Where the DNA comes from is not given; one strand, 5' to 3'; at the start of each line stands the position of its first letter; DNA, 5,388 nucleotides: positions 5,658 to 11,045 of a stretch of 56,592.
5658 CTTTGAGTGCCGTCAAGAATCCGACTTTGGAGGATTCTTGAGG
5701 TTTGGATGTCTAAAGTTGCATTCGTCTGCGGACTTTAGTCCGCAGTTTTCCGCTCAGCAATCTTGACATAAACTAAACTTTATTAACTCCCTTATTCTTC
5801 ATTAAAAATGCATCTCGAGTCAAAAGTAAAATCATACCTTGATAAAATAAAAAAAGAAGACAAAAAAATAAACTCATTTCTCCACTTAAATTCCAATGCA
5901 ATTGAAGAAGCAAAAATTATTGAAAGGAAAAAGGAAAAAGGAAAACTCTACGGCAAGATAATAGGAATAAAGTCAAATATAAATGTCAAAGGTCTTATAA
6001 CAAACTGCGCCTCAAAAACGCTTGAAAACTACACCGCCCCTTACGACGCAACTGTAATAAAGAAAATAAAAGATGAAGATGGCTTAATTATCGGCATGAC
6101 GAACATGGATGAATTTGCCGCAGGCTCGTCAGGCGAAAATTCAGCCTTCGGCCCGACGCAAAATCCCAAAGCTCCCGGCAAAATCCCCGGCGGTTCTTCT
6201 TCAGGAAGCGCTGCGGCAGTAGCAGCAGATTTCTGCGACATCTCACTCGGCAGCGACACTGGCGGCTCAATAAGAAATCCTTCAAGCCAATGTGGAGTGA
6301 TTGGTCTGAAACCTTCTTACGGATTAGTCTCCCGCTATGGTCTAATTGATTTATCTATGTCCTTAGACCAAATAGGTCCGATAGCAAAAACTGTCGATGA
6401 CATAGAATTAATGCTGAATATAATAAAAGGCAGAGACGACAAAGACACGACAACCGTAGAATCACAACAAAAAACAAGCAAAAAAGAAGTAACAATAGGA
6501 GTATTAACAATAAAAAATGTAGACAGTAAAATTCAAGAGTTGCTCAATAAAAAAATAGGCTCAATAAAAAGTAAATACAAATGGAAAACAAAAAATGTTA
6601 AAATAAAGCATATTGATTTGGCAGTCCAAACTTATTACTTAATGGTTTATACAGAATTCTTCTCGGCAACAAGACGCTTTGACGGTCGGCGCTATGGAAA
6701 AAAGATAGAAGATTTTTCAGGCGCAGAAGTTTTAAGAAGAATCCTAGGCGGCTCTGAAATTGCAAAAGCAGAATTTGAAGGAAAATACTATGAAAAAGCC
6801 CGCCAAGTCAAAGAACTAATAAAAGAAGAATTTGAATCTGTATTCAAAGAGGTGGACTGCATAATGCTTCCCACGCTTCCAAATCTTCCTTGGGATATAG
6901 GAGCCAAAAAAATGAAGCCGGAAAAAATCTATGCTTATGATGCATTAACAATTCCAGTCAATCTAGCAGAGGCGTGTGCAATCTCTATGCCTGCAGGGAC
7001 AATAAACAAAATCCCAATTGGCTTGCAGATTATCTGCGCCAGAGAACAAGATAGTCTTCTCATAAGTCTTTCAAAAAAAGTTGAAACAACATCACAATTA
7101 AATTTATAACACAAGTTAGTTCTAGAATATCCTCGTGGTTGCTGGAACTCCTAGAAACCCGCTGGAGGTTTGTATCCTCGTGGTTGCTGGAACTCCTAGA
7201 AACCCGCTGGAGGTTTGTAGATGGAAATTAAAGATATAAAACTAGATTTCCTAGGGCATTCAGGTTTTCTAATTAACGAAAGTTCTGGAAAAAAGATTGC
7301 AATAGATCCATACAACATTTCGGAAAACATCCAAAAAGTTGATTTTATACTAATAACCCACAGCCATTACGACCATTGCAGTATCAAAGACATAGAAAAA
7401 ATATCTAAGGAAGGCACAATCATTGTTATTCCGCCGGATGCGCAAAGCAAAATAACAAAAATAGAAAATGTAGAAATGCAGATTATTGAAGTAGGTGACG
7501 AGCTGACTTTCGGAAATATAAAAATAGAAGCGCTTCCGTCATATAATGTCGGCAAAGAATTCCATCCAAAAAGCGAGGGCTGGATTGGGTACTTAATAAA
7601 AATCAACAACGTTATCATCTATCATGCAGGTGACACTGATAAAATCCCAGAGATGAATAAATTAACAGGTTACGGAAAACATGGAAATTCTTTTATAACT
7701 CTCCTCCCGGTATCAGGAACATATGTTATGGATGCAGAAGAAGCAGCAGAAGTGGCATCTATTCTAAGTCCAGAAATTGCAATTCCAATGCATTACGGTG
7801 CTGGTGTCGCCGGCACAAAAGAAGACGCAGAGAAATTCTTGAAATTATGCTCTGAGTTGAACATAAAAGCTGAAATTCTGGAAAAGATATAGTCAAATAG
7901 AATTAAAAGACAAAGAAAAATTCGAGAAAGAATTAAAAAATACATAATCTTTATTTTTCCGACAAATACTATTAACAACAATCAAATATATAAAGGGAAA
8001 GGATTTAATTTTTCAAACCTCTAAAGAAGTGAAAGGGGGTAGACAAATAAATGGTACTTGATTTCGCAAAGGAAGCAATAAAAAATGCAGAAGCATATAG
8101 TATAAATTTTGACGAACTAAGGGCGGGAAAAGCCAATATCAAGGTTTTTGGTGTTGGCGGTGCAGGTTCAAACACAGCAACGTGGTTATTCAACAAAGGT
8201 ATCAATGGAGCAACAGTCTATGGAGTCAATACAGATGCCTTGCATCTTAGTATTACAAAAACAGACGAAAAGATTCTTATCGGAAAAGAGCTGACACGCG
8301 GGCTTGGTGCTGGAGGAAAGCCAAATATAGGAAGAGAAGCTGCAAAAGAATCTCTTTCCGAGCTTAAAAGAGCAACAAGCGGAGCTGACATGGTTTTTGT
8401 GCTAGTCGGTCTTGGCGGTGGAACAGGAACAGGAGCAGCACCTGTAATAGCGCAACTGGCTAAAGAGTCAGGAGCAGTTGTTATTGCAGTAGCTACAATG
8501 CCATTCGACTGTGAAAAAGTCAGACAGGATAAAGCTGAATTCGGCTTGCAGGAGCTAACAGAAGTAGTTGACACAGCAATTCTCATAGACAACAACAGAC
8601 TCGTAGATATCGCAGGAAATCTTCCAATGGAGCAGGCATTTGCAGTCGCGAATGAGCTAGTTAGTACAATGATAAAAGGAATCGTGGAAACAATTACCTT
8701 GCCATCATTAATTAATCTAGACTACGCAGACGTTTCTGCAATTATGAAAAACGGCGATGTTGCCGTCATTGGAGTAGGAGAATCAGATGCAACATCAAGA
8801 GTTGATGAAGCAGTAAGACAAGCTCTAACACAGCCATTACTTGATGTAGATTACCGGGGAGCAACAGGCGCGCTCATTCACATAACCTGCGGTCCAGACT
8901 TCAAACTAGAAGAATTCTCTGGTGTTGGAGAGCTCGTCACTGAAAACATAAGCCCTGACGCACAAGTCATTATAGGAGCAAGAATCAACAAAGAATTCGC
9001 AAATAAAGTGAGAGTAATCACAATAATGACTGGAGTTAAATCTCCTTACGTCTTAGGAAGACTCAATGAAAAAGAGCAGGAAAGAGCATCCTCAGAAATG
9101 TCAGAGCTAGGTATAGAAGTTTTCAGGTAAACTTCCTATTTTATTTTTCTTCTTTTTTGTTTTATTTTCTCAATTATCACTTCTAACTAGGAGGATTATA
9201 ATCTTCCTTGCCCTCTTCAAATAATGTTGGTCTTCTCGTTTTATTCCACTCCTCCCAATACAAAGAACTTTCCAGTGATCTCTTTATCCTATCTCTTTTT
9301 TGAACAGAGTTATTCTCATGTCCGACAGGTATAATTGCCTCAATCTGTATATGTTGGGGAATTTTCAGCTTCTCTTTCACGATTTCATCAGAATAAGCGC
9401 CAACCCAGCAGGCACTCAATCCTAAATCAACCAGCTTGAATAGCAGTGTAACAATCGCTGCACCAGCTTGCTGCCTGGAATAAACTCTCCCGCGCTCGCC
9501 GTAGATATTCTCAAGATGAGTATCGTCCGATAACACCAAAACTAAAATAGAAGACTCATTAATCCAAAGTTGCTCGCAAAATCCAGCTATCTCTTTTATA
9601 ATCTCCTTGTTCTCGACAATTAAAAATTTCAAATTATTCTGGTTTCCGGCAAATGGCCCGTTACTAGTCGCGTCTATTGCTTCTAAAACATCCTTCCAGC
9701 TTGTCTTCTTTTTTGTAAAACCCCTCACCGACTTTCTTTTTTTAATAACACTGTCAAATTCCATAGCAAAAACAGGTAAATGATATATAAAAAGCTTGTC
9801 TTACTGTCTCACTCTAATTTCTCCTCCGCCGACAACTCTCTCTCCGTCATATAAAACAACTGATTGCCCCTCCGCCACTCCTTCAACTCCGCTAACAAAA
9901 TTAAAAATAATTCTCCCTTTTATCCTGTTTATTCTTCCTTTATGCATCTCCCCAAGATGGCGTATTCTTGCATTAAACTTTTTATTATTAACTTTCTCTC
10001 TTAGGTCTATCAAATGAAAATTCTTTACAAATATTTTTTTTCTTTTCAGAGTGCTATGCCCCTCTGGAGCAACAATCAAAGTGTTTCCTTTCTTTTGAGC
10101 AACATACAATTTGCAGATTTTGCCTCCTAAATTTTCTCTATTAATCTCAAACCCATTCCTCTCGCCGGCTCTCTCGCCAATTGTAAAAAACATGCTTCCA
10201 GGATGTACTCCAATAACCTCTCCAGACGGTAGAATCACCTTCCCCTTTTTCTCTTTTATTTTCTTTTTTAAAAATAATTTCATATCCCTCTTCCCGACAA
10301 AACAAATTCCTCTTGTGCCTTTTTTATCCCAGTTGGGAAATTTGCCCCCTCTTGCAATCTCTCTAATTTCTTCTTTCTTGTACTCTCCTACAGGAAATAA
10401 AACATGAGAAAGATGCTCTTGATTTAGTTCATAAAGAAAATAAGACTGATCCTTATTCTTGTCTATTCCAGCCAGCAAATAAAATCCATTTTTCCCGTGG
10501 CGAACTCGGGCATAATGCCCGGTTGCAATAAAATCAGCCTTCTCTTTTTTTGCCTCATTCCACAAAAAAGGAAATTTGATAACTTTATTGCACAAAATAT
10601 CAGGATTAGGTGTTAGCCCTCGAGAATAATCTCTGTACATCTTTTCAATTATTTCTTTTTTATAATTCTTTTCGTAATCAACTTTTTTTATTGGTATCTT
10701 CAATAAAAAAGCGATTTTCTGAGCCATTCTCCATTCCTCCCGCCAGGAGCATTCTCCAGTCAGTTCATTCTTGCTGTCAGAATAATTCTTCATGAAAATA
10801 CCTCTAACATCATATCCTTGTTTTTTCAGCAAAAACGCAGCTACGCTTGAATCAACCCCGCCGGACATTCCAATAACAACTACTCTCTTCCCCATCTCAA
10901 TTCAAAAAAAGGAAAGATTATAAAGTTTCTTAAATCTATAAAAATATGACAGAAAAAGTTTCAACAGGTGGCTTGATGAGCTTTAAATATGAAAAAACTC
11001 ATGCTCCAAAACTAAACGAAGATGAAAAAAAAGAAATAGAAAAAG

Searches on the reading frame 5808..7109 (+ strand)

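Call 15: search_protein_families(library=pfam, proteins=[window:5808-7109:+])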
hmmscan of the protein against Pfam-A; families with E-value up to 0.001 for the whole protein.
window:5808-7109:+ (433 aa): 1 family
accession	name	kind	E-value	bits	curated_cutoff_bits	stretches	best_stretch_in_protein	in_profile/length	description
PF01425.27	Amidase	-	5.6e-118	395.2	27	1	7-418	3-444/445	Amidase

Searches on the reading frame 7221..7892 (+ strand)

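Call 15: search_protein_families(library=pfam, proteins=[window:7221-7892:+])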
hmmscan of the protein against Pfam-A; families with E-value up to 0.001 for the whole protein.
window:7221-7892:+ (223 aa): 3 families
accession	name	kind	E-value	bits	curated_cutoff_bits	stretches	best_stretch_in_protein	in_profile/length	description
PF13483.12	Lactamase_B_3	-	2.5e-28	99.5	24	1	7-191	1-160/160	Beta-lactamase superfamily domain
PF12706.13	Lactamase_B_2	-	4.2e-20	72.6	27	1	30-192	21-200/200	Beta-lactamase superfamily domain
PF00753.33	Lactamase_B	-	0.0001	22.7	22.7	1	27-53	33-57/196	Metallo-beta-lactamase superfamily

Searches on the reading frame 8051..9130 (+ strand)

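Call 15: search_protein_families(library=pfam, proteins=[window:8051-9130:+])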
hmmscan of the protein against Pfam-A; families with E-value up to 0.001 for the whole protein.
window:8051-9130:+ (359 aa): 2 families
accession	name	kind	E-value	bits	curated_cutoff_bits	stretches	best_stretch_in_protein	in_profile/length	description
PF00091.31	Tubulin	-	1.2e-44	153.3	33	1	29-188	1-189/190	Tubulin/FtsZ family, GTPase domain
PF12327.13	FtsZ_C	-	4e-31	107.6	27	1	237-330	2-95/95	FtsZ family, C-terminal domain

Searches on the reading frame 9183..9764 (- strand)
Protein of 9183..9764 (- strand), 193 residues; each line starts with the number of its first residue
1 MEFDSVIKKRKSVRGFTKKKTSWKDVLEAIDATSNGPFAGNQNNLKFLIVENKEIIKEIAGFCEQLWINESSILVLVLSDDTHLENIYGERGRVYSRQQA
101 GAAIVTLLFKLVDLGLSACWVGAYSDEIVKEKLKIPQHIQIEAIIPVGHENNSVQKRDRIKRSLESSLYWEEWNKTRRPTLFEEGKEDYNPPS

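Call 15: search_protein_families(library=pfam, proteins=[window:9183-9764:-])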
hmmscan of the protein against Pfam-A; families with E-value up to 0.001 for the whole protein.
window:9183-9764:- (193 aa): 2 families
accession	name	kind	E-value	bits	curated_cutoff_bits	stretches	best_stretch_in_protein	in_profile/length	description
PF00881.29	Nitroreductase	-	1e-19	71.8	23.5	1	7-149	1-167/167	Nitroreductase family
PF14512.11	TM1586_NiRdase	-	4.3e-10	40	27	1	6-159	5-142/215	Putative TM nitroreductase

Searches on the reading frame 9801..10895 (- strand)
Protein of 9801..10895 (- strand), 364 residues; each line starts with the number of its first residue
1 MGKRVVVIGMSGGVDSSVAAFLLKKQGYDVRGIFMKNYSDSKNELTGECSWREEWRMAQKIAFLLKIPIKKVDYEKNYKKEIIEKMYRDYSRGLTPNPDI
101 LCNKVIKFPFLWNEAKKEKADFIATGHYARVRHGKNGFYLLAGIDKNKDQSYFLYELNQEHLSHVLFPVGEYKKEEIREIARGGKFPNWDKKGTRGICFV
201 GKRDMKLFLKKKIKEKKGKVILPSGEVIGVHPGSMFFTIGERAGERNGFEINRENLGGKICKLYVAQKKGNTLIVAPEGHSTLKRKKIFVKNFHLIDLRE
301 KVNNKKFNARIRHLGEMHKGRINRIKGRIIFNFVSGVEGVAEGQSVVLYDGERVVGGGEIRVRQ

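Call 15: search_protein_families(library=pfam, proteins=[window:9801-10895:-])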
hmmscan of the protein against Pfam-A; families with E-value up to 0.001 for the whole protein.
window:9801-10895:- (364 aa): 5 families
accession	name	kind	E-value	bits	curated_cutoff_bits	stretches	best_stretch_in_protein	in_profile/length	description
PF03054.22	tRNA_Me_trans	-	1.5e-72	244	20.6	1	6-202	3-202/202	tRNA methyl transferase HUP domain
PF20258.4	tRNA_Me_trans_C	-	1.6e-13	51.2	20.6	1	286-360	2-77/77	Aminomethyltransferase beta-barrel domain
PF20259.3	tRNA_Me_trans_M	-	1.9e-09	37.4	27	1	208-275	3-64/66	tRNA methyl transferase PRC-barrel domain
PF02568.20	ThiI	-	4.5e-06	26.8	20.5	1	6-87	6-84/197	Thiamine biosynthesis protein (ThiI)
PF02540.23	NAD_synthase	-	0.0003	20.4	21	1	4-42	19-59/242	NAD synthase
